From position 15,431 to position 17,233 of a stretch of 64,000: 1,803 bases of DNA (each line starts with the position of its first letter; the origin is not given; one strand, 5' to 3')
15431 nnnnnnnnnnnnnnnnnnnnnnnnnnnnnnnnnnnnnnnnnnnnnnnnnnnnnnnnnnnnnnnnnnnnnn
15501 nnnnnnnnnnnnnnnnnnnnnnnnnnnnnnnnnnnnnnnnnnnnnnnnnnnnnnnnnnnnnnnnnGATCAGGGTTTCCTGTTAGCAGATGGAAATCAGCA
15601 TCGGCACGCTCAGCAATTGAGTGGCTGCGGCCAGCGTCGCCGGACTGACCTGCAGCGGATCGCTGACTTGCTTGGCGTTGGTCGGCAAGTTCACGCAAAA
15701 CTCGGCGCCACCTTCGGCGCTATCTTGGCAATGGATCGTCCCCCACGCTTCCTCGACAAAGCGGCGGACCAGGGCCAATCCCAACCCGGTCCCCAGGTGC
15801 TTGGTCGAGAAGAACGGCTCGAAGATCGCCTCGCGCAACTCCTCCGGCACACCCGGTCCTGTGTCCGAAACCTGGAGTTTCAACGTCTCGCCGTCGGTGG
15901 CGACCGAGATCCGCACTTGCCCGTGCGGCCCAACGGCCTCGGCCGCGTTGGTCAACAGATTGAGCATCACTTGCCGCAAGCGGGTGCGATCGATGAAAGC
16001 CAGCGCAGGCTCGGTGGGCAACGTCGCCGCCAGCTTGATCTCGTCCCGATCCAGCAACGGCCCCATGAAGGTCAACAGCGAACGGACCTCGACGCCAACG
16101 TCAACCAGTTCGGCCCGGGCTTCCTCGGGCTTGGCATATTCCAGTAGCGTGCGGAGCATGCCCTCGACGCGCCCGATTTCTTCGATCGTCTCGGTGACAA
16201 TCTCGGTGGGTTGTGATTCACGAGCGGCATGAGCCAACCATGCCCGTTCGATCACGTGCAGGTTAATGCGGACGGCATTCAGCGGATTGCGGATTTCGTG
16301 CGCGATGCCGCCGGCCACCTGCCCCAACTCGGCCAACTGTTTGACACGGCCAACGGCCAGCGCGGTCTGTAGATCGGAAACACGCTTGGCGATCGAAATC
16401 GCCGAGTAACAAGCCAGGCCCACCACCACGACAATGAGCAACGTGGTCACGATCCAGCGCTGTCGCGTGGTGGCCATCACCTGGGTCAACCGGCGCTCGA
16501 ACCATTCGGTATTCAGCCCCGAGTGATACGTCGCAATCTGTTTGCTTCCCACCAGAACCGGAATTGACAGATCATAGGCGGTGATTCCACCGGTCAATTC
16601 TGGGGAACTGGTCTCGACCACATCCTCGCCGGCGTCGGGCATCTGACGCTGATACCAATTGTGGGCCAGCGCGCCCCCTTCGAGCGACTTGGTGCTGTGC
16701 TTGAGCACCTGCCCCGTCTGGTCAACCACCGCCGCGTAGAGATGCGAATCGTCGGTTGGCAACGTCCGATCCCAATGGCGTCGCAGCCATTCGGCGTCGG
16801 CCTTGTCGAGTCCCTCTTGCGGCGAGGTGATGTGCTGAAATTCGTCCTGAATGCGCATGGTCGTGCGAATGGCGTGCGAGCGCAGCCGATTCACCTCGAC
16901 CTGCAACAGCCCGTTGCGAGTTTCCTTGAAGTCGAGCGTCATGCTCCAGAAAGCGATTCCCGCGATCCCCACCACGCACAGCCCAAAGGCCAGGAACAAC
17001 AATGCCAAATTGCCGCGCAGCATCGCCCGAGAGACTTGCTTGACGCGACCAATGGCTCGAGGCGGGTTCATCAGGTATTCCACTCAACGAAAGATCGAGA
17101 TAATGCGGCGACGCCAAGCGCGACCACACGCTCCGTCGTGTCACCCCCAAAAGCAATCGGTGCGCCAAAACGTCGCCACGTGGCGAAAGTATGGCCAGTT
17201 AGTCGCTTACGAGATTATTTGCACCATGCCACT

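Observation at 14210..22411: Candidate self-contained sigma-54 circuit: sensor kinase + NtrC-type activator next to its two putative target promoters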

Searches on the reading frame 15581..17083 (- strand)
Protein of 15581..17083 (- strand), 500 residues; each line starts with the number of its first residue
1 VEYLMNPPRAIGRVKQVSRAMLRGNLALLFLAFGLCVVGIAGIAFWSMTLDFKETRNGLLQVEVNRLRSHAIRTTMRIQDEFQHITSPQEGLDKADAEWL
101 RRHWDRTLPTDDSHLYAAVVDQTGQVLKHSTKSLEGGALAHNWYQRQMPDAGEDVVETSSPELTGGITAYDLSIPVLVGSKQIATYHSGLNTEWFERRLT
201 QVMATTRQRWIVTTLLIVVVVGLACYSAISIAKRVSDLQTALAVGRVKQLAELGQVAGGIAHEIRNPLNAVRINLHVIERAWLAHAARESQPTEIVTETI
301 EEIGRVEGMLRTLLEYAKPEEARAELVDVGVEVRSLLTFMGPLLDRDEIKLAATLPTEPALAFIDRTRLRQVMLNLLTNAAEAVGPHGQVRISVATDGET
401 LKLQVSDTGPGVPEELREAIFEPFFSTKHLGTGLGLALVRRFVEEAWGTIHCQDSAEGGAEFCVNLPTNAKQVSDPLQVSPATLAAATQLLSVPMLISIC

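Call 9: search_protein_families(library=pfam, proteins=[window:15581-17083:-], max_evalue=0.01)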
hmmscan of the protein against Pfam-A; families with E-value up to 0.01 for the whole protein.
window:15581-17083:- (500 aa): 4 families
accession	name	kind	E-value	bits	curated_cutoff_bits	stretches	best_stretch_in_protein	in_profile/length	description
PF02518.31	HATPase_c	-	1.5e-25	90.2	26.4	1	365-468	2-109/111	Histidine kinase-, DNA gyrase B-, and HSP90-like ATPase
PF00512.31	HisKA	-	6.5e-10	39.4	26.9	1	253-321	2-65/66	His Kinase A (phospho-acceptor) domain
PF13581.12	HATPase_c_2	-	1.1e-06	29.1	27.4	1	377-445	40-111/127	Histidine kinase-like ATPase domain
PF17203.10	sCache_3_2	-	0.00062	20.3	28.4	1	111-201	54-137/140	Single cache domain 3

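Call 44: search_protein_families(library=ncbifam, proteins=[window:15581-17083:-], max_evalue=0.001)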
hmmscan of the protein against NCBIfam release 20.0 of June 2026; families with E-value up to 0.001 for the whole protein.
window:15581-17083:- (500 aa): 81 families (the best 25 are shown)
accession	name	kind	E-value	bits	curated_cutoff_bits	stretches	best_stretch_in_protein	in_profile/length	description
NF008468.0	PRK11360.1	equivalog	6.8e-52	176.7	646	1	241-472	384-612/616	two-component system sensor histidine kinase AtoS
NF007688.0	PRK10364.1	equivalog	1.4e-45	155.9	479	1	116-472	92-455/460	two-component system sensor histidine kinase ZraS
NF010411.0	PRK13837.1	equivalog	2.5e-33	115.1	647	1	246-478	443-685/828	two-component system VirA-like sensor kinase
NF038348.1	T2SS_HK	subfamily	1.1e-29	103.3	450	2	295-468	400-573/574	histidine kinase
NF046026.1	HisKinCckACaul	equivalog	3e-29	101.6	1000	1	242-489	291-553/678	cell cycle histidine kinase CckA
NF047794.1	HisKinPtgB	equivalog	2.5e-28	98.7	1000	1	249-452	438-639/656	two-component system sensor histidine kinase PgtB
NF052574.1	HisKinEspCMyxo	equivalog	2.7e-28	98.6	1200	1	248-481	412-650/785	serine histidine kinase EspC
NF046044.1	PnpS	equivalog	1.2e-27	97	400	1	260-467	177-390/390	two-component system histidine kinase PnpS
NF052573.1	HisKinEspAMyxo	equivalog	3.5e-27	94.8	1400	1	237-487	370-630/755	serine histidine kinase EspA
NF053867.1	SprKinKinDBac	equivalog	7e-27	94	775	1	247-469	280-498/500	sporulation kinase KinD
NF007898.0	PRK10604.1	equivalog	1.6e-26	93.5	478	1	254-471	213-426/433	two-component system sensor histidine kinase RstB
NF006800.0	PRK09303.1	equivalog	2.9e-26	92.3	342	1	249-470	147-379/383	histidine kinase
TIGR02956.1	TMAO_torS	equivalog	1.7e-25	89.3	676.5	1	260-486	471-701/967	TMAO reductase system sensor histidine kinase/response regulator TorS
NF041777.1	sens_FixL_Rhizob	equivalog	2.1e-25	89.4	850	1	234-470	245-483/485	sensor protein FixL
NF008312.0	PRK11100.1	equivalog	2.7e-24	85.8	356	1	259-469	262-475/477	two-component system sensor histidine kinase CreC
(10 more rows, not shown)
